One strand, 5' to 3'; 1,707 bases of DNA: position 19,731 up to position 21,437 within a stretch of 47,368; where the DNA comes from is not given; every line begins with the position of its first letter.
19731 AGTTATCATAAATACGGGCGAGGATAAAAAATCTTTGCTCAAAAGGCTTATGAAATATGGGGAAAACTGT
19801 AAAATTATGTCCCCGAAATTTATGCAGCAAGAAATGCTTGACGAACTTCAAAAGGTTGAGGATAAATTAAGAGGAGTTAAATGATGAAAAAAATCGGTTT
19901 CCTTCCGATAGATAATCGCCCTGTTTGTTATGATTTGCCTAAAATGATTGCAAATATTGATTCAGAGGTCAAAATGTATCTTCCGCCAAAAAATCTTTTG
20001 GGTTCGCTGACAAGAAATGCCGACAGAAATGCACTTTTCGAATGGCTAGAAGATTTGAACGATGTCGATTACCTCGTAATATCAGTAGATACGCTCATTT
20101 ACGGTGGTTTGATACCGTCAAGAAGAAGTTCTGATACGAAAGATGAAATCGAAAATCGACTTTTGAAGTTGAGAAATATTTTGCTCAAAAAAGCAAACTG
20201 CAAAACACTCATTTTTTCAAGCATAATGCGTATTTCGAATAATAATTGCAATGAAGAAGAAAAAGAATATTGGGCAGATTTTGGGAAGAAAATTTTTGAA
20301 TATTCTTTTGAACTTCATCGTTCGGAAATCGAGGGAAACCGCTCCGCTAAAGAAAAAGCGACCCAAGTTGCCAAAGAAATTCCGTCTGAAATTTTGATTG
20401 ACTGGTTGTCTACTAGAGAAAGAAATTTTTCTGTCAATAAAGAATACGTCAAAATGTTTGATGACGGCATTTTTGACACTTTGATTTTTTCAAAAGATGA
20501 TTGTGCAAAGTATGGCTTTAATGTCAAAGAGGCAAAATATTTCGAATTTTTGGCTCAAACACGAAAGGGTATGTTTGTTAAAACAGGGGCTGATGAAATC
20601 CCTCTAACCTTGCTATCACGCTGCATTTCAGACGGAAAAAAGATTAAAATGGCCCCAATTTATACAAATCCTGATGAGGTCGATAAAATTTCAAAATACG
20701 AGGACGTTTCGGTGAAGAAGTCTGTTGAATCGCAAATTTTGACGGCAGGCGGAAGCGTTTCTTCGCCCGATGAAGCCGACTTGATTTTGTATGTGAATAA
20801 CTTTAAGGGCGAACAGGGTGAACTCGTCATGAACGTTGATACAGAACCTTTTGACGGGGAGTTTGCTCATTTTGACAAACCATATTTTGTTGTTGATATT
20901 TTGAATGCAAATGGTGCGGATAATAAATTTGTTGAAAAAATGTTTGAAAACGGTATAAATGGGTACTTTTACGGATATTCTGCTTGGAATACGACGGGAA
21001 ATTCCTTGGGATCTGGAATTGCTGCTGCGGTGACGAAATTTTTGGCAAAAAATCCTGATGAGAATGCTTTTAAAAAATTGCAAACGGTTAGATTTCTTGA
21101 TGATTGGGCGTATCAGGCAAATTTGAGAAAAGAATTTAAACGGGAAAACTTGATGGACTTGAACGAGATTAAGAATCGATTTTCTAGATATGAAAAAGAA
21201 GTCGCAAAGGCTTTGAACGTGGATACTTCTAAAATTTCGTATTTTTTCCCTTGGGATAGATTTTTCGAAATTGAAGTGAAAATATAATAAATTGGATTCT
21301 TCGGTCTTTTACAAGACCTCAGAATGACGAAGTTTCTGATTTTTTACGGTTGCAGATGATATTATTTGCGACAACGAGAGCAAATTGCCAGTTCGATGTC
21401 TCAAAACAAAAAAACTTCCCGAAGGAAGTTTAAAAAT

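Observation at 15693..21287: Translationally coupled four-gene module: mutS2 / WYL regulator / WYL-like protein / DUF4127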

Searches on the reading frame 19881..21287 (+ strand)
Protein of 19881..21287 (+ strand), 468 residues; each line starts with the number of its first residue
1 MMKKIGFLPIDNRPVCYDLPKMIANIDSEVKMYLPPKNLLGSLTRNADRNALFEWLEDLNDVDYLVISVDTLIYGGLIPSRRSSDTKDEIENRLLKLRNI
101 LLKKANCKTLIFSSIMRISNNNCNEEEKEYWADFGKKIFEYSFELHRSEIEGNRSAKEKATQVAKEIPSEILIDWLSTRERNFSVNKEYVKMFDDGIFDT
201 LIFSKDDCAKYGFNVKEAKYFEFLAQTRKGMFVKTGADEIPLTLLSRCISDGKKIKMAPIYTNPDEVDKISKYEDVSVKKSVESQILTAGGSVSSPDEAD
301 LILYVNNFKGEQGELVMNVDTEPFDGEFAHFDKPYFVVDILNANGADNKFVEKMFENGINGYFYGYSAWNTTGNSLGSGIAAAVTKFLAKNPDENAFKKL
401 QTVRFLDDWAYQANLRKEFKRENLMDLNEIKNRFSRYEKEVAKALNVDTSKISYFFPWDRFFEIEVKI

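Call 6: search_protein_families(library=pfam, proteins=[window:19881-21287:+], max_evalue=0.01)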
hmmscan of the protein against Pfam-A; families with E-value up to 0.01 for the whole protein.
window:19881-21287:+ (468 aa): 1 family
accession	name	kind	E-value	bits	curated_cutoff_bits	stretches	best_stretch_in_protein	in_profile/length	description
PF13552.11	DUF4127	-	7.1e-118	394.7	27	1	5-466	1-488/489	Protein of unknown function (DUF4127)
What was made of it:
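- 19881..21287 (+): DUF4127 (468 aa), a cytoplasmic enzyme-like protein of unknown reaction. PF13552 at 7.1e-118 (call 6).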

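Call 11: search_protein_families(library=ncbifam, proteins=[window:19881-21287:+], max_evalue=1)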
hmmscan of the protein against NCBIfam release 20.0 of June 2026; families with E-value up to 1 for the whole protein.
window:19881-21287:+ (468 aa): 1 family
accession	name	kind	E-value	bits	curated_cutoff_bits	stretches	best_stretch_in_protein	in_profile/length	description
NF005139.0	PRK06588.1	equivalog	0.2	10.4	485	1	69-125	299-354/508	putative monovalent cation/H+ antiporter subunit D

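Call 12: search_protein_families(library=padloc, proteins=[window:19881-21287:+], max_evalue=1)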
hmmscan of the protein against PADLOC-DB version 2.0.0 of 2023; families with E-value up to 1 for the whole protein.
window:19881-21287:+ (468 aa): 0 families

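Call 14: find_homologous_proteins(query=window:19881-21284:+, max_evalue=0.00001)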
Query window:19881-21284:+ (468 aa): 3451 proteins with E <= 0.00001 among 8000 candidates; the best 120 are listed.
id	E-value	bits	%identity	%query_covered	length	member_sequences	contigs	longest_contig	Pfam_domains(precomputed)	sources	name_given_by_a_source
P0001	0.0e+0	1036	98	100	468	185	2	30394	PF13552.12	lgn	-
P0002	1.8e-298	1008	96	100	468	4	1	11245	PF13552.12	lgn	-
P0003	1.0e-295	999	95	100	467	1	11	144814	PF13552.12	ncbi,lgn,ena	-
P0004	1.0e-293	992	94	100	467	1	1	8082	PF13552.12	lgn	-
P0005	1.6e-293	991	94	100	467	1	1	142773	PF13552.12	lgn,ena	-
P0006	5.3e-292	986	94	100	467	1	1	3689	PF13552.12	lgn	-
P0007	4.8e-290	980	93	100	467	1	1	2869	PF13552.12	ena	-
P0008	5.8e-284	960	91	100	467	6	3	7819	PF13552.12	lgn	-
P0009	1.8e-275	932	87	100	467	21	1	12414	PF13552.12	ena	-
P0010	3.6e-267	905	84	100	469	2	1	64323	PF13552.12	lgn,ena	-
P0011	2.6e-260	882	82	100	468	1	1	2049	PF13552.12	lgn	-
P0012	8.2e-256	867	82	100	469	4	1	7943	PF13552.12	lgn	-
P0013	5.8e-255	864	80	100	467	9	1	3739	PF13552.12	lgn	-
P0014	1.9e-252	856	81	100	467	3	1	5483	PF13552.12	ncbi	-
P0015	2.0e-247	839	79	100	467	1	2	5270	PF13552.12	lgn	-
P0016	3.5e-246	835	77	100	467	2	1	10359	PF13552.12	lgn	-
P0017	5.7e-246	835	79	99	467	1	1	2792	PF13552.12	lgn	-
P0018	7.3e-244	828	76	100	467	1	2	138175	PF13552.12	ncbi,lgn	-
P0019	1.3e-226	771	72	100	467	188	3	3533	PF13552.12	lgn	-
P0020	7.1e-223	759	71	100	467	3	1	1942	PF13552.12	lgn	-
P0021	9.7e-208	709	67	100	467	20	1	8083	PF13552.12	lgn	-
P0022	4.2e-206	703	65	100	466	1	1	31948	PF13552.12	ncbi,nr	ncbi:MAG: DUF4127 family protein [Candidatus Gastranaerophilales bacterium]|nr:DUF4127 family protei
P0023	4.3e-205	700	66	100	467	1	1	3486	PF13552.12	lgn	-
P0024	1.0e-204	699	66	100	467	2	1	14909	PF13552.12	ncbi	ncbi:MAG: DUF4127 family protein [Candidatus Gastranaerophilaceae bacterium]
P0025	1.4e-203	695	66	100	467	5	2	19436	PF13552.12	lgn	-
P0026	1.6e-203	695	64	100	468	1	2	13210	PF13552.12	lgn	-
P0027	5.3e-201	687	65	100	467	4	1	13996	PF13552.12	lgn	-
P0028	4.2e-200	684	65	99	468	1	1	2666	PF13552.12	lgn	-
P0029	1.1e-199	682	64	100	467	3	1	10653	PF13552.12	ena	-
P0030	1.3e-199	682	62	100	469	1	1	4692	PF13552.12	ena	-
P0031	2.2e-199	681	62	100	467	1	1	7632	PF13552.12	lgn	-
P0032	3.0e-199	681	63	100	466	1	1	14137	PF13552.12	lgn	-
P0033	4.9e-197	673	64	100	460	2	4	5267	PF13552.12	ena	-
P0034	1.5e-196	672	62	100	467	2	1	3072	PF13552.12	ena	-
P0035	1.0e-194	666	62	100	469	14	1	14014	PF13552.12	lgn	-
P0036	3.7e-194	664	59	100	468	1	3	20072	PF13552.12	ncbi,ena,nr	ncbi:DUF4127 family protein [bacterium]|nr:DUF4127 family protein [bacterium]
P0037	2.0e-193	662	62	100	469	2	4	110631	PF13552.12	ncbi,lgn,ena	ncbi:MAG: DUF4127 family protein [Candidatus Gastranaerophilaceae bacterium]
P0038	4.9e-192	657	62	100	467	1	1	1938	PF13552.12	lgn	-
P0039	1.6e-190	652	62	100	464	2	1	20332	PF13552.12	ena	-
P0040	7.4e-189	646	60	100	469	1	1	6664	PF13552.12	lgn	-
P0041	1.8e-187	642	60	100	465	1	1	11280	PF13552.12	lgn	-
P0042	5.9e-187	640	62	100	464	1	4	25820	PF13552.12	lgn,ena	-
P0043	6.3e-186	637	62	100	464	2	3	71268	PF13552.12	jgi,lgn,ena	-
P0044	3.5e-185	634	61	100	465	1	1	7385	PF13552.12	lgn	-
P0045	9.4e-185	633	61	100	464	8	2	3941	PF13552.12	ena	-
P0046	1.4e-182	626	61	100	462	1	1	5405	PF13552.12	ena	-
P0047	6.6e-181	620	58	100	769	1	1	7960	PF13552.12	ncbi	-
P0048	2.8e-169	582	76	75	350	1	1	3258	PF13552.12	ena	-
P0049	1.4e-164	566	56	100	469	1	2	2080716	PF13552.12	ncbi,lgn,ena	-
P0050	4.6e-163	561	54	99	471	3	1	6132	PF13552.12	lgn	-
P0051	3.3e-162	559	55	100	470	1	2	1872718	PF13552.12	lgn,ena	-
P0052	3.8e-162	558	56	100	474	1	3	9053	PF13552.12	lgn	-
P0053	4.1e-162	558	57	100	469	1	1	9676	PF13552.12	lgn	-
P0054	5.4e-162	558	55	100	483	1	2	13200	PF13552.12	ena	-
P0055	2.9e-161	556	55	100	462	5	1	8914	PF13552.12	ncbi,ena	-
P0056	4.5e-161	555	55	100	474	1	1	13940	PF13552.12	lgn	-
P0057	6.5e-161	554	56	100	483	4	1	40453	PF13552.12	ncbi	-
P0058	7.1e-161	554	55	100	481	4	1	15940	PF13552.12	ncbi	-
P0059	7.3e-161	554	55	99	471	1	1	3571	PF13552.12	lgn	-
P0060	9.5e-161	554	88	59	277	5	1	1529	PF13552.12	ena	-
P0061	1.3e-160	553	53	99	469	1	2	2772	PF13552.12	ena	-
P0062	4.6e-160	552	55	99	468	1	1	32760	PF13552.12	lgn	-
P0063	7.9e-160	551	56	100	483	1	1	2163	PF13552.12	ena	-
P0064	7.9e-160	551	56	100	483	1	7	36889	PF13552.12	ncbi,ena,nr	ncbi:MAG: DUF4127 family protein [Candidatus Gastranaerophilales bacterium]|nr:DUF4127 family protei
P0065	1.2e-159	550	56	100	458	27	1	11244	PF13552.12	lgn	-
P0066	6.6e-159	548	56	100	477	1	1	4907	PF13552.12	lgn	-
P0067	9.7e-159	547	55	100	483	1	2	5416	PF13552.12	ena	-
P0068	9.9e-159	547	55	99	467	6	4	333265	PF13552.12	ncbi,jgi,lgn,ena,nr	ncbi:MAG: DUF4127 family protein [Clostridium sp.]|jgi:hypothetical protein|nr:DUF4127 family protei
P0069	1.0e-158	547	54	99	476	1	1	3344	PF13552.12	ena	-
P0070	1.1e-158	547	56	99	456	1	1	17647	PF13552.12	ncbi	-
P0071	1.7e-158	546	54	100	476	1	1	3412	PF13552.12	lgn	-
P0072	2.4e-158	546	55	100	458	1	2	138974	PF13552.12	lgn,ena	-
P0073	2.8e-158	546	54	100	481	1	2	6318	PF13552.12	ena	-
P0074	4.1e-158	545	53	100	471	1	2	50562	PF13552.12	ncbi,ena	-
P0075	4.7e-158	545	55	99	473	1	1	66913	PF13552.12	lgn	-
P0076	6.7e-158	544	54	100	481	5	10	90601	PF13552.12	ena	-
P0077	6.8e-158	544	55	100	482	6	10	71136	PF13552.12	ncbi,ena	-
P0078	8.9e-158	544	55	99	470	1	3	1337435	PF13552.12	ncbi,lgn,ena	-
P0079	1.0e-157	544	54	100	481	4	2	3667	PF13552.12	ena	-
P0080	1.4e-157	543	55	99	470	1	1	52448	PF13552.12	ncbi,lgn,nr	ncbi:MAG: DUF4127 family protein [Candidatus Gastranaerophilales bacterium]|nr:DUF4127 family protei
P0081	1.6e-157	543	55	100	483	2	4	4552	PF13552.12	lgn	-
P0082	2.3e-157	543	54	99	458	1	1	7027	PF13552.12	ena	-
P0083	2.7e-157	542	55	100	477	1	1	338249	PF13552.12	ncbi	-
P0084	2.9e-157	542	54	100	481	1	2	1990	PF13552.12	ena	-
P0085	4.0e-157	542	53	100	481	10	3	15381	PF13552.12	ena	-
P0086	6.9e-157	541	54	100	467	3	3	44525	PF13552.12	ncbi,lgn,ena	-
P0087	8.1e-157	541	54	99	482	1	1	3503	PF13552.12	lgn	-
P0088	8.6e-157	541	55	100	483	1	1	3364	PF13552.12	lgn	-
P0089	8.6e-157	541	55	100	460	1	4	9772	PF13552.12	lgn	-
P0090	9.2e-157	541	53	100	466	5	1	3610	PF13552.12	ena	-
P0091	9.4e-157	541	55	100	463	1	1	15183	PF13552.12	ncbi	-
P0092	1.1e-156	540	54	100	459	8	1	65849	PF13552.12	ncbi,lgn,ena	-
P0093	1.2e-156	540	54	99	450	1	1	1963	PF13552.12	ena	-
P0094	1.2e-156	540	54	99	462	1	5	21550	PF13552.12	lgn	-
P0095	1.2e-156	540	53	100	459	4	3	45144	PF13552.12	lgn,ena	-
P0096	1.3e-156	540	53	99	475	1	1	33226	PF13552.12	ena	-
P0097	1.3e-156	540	54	99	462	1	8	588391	PF13552.12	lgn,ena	-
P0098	1.6e-156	540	54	100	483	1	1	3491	PF13552.12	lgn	-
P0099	1.6e-156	540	55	99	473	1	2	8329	PF13552.12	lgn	-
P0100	1.9e-156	540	54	99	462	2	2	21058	PF13552.12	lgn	-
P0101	1.9e-156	540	54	99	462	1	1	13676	PF13552.12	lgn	-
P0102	2.2e-156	539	54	99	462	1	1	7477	PF13552.12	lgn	-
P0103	2.3e-156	539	54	99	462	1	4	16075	PF13552.12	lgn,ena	-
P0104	2.5e-156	539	54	100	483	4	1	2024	PF13552.12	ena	-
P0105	2.5e-156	539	54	99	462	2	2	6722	PF13552.12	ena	-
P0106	2.6e-156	539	54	99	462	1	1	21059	PF13552.12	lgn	-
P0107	2.8e-156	539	54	100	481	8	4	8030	PF13552.12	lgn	-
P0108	2.8e-156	539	53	100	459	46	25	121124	PF13552.12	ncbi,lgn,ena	-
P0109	3.4e-156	539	55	100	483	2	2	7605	PF13552.12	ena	-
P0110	3.5e-156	539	54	99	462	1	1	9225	PF13552.12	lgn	-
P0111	3.8e-156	539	54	99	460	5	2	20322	PF13552.12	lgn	-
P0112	3.9e-156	539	54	99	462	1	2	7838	PF13552.12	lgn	-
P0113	4.1e-156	539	54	99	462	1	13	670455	PF13552.12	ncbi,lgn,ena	-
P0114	4.1e-156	539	54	100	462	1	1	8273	PF13552.12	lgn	-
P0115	4.2e-156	538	54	99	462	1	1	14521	PF13552.12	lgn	-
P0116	4.5e-156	538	55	99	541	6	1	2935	PF13552.12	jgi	-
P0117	4.5e-156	538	54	99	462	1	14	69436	PF13552.12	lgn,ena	-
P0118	4.6e-156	538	54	99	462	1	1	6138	PF13552.12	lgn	-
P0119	5.0e-156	538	54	99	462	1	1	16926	PF13552.12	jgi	-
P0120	5.0e-156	538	54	99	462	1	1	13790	PF13552.12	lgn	-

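Call 15: find_encoding_contigs(protein=P0037, flank=8000, max_places=2)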
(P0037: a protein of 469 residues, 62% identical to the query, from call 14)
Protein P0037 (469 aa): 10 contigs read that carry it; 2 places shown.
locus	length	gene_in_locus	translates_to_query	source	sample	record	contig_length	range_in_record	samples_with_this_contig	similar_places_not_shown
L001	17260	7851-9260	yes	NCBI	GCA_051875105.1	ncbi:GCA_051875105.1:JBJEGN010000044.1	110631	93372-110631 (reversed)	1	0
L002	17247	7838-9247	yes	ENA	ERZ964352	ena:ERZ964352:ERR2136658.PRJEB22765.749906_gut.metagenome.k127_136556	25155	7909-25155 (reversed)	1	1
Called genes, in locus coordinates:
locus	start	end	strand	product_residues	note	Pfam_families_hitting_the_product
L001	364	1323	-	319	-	-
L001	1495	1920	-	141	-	PF00011:HSP20, PF17886:ArsA_HSP20 (weak)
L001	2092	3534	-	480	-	PF04055:Radical_SAM (weak)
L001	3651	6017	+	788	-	PF00488:MutS_V, PF20297:MSSS (weak), PF01713:Smr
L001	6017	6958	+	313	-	-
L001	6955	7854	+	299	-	-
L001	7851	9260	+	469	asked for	PF13552:DUF4127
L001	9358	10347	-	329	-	PF04055:Radical_SAM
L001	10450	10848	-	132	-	-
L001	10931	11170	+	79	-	-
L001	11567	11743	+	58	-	-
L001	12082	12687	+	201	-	PF00265:TK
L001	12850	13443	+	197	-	PF07963:N_methyl (weak)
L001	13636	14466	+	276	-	PF00795:CN_hydrolase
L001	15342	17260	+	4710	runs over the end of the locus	PF02415:Chlam_PMP (faint)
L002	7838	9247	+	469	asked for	PF13552:DUF4127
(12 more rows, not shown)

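Call 16: find_encoding_contigs(protein=P0049, flank=8000, max_places=2)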
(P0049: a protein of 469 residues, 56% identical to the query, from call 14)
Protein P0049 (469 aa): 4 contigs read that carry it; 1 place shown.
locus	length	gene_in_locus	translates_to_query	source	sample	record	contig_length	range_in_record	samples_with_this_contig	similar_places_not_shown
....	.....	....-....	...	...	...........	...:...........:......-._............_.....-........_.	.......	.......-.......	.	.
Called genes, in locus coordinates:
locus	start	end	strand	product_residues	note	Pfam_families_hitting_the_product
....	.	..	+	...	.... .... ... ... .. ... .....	-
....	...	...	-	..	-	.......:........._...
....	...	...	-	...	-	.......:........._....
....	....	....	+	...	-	-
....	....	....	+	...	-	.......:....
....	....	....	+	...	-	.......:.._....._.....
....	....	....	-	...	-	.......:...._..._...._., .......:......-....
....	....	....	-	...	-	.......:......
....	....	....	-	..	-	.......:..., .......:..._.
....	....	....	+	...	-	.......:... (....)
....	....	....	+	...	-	-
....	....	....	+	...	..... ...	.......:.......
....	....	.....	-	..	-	-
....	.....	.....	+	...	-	-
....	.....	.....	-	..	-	-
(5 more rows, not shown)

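Call 17: find_encoding_contigs(protein=P0068, flank=8000, max_places=2)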
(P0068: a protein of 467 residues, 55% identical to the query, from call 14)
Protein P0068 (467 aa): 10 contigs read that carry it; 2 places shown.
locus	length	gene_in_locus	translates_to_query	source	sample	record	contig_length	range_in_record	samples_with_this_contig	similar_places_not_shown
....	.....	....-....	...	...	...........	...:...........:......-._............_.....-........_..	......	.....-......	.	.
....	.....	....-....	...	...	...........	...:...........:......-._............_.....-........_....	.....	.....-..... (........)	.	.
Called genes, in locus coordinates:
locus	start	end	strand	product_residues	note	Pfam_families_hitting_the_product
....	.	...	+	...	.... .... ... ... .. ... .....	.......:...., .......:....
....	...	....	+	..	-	-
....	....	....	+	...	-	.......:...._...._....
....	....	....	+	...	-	-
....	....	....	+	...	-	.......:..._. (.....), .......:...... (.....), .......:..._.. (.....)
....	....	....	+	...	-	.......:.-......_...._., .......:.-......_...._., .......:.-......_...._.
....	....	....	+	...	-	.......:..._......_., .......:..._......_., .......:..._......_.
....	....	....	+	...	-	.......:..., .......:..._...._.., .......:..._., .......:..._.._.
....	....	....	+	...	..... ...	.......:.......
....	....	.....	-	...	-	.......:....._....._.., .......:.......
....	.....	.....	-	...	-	-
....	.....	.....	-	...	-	-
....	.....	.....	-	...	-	-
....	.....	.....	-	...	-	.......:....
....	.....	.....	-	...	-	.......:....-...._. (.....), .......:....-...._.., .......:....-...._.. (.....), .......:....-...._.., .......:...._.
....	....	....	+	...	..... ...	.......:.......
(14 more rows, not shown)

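Call 20: find_related_loci(query=A1, collection=genome_contigs, flank=10000)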
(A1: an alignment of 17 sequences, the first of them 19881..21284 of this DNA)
Query A1 (468 aa) in genome_contigs; peptide patterns used: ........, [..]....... (x = any residue, [..] = any of these).
599 stretches matched a pattern (row limit reached: there are more); 546 encode a relative of the query (tblastn E <= 1e-3); the best 80 are kept; 80 distinct loci.
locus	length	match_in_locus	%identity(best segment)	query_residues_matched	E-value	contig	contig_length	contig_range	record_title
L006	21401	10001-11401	82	2-468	0e+0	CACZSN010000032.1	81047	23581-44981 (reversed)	uncultured bacterium isolate RUG12906 genome assembly, contig: RUG12906_asm_32, whole genome shotgun sequence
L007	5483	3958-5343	81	1-462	0e+0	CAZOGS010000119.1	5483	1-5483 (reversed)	MAG TPA_asm: uncultured Muribaculaceae bacterium isolate SRP225648_co1_585 genome assembly, contig: NODE_38221_length_54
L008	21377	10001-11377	76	1-459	0e+0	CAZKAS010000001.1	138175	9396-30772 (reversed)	MAG TPA_asm: uncultured Muribaculaceae bacterium isolate SRP313737_co1_50 genome assembly, contig: NODE_152_length_13817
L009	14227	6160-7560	71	2-468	0e+0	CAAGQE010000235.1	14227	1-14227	TPA_asm: Candidatus Gastranaerophilales bacterium, isolate HGM07905, WGS project CAAGQE010000000 data, contig: SRS820614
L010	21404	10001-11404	87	1-468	0e+0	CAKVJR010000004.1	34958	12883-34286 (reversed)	MAG: uncultured Candidatus Melainabacteria bacterium isolate REFINED_METABAT215_TOP10_CONTIGS_1500_ASSEMBLY_K77_MERGED__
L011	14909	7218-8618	66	2-468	0e+0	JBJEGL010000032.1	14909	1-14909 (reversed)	MAG: Candidatus Gastranaerophilaceae bacterium isolate LOHA03_bin.015 NODE_1311_length_14909_cov_6.511647, whole genome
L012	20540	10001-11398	65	2-468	0e+0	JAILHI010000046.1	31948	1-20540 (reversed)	MAG: Candidatus Gastranaerophilales bacterium isolate RUI120 k141_6860027_flag=1_multi=9.9683_len=31948, whole genome sh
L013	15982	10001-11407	62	2-468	0e+0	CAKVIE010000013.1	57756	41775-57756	MAG: uncultured Candidatus Melainabacteria bacterium isolate REFINED_METABAT215_TOP10_CONTIGS_1500_ASSEMBLY_K77_MERGED__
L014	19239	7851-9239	62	2-462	0e+0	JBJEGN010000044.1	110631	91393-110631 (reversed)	MAG: Candidatus Gastranaerophilaceae bacterium isolate LOHA11_bin.028 NODE_18_length_110631_cov_7.761739, whole genome s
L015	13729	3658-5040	59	2-462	0e+0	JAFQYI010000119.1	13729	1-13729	Bacterium isolate RGIG2262 Goat_Duodenum-3__c181819, whole genome shotgun sequence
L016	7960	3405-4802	58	2-468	0e+0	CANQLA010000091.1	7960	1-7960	MAG: Candidatus Gastranaerophilales bacterium isolate Lapin-032__bin25 genome assembly, contig: Lapin-032__NODE_11983_le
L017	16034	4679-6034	56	2-466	9e-165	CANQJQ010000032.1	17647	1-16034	MAG: Candidatus Gastranaerophilales bacterium isolate Lapin-032__bin109 genome assembly, contig: Lapin-032__NODE_4764_le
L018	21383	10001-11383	55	2-468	4e-161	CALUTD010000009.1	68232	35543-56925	MAG: Candidatus Gastranaerophilales bacterium isolate BRZ_CE__bin75 genome assembly, contig: BRZ_CE__NODE_719_length_682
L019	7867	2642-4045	56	1-468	3e-160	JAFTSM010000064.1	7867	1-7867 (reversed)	MAG: Candidatus Gastranaerophilales bacterium isolate RGIG4109 Roe_deer_Cecum.Co__c1944947, whole genome shotgun sequenc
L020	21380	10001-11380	54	2-468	9e-160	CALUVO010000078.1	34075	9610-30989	MAG: Candidatus Gastranaerophilales bacterium isolate E09__bin203 genome assembly, contig: E09__k127_7240909, whole geno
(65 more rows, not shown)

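Call 25: search_dna_similar(query=window:19881-21284:+, collection=plasmids, mode=protein, max_evalue=0.001)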
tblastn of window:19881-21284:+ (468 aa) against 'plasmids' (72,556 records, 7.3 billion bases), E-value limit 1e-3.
Records with a match: 9; places in all: 9; records where one place covers at least 80% of the query: 9.
Best place of each record, by identity: <60% 9.
By first word of the organism name: Priestia 3; Deinococcus 2; Carnobacterium 1; Enterococcus 1; Subdoligranulum 1; Alkaliphilus 1.
By predicted mobility (MOB-suite, as given by PLSDB): non-mobilizable 7; mobilizable 2.
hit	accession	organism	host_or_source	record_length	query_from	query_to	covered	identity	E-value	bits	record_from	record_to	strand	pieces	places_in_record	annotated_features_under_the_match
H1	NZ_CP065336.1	Priestia megaterium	maize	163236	4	468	99%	28.7%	8e-47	181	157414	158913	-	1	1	DUF4127 family protein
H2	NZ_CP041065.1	Priestia megaterium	cell culture,soil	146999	4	468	99%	28.7%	6e-46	178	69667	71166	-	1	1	DUF4127 family protein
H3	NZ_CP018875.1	Priestia megaterium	Camellia oleifera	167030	4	468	99%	28.7%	7e-46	178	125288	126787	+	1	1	DUF4127 family protein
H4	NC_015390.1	Carnobacterium sp. 17-4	seawater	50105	4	468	99%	28.0%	1e-46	181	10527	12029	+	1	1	DUF4127 family protein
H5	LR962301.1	Enterococcus faecalis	-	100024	4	464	99%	27.5%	4e-34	144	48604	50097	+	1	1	record has no annotation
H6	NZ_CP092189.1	Deinococcus sp. KNUC1210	Setaria viridis,cell ...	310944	7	420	88%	28.3%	8e-40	160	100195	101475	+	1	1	DUF4127 family protein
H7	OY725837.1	Subdoligranulum variabile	-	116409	2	423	90%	26.2%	9e-41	163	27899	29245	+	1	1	record has no annotation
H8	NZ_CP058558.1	Alkaliphilus sp. B6464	-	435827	5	468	99%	22.5%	5e-19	98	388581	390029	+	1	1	DUF4127 family protein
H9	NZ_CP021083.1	Deinococcus ficus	Ficus religiosa L.,cell ...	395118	7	463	98%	22.7%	4e-18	95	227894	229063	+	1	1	DUF4127 family protein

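Call 26: get_annotated_region(hit=H1, flank=8000)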
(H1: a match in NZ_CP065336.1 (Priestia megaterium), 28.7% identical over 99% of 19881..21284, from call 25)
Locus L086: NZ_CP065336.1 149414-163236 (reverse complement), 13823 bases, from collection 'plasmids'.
description: Priestia megaterium strain Y11 plasmid unnamed1, complete sequence
organism: Priestia megaterium (NCBI taxid 1404)
taxonomy: Bacteria; Bacillota; Bacilli; Bacillales; Bacillaceae; Priestia; Priestia megaterium
host: -; source: maize; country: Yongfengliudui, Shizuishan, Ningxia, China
typing (MOB-suite, as given by PLSDB): mobilizable; replicon rep_cluster_385; relaxase MOBP
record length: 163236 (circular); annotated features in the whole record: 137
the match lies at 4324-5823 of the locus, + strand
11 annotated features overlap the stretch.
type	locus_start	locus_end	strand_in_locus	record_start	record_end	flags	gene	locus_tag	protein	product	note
CDS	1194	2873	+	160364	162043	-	-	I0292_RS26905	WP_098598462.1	ROK family protein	-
CDS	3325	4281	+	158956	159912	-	-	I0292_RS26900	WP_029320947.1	acetylxylan esterase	-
CDS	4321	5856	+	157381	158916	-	-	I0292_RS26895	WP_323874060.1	DUF4127 family protein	-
CDS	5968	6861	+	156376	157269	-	-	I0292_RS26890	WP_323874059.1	ROK family protein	-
CDS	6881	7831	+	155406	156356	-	manA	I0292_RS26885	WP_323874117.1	mannose-6-phosphate isomerase, class I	GO:0005975 - carbohydrate metabolic process [Evidence IEA]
CDS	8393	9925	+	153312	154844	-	-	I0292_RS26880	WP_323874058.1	maltose/glucose-specific PTS transporter subunit IIC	-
CDS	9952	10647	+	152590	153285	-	-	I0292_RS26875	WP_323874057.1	N-acetylmannosamine-6-phosphate 2-epimerase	-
CDS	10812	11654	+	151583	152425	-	-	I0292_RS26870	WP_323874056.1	MurR/RpiR family transcriptional regulator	GO:0006355 - regulation of DNA-templated transcription [Evidence IEA]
CDS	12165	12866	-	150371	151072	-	-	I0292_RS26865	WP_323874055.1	AbrB/MazE/SpoVT family DNA-binding domain-containing protein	-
CDS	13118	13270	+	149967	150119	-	-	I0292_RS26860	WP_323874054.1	anti-repressor SinI family protein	-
CDS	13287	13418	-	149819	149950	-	-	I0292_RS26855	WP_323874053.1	anti-repressor SinI family protein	-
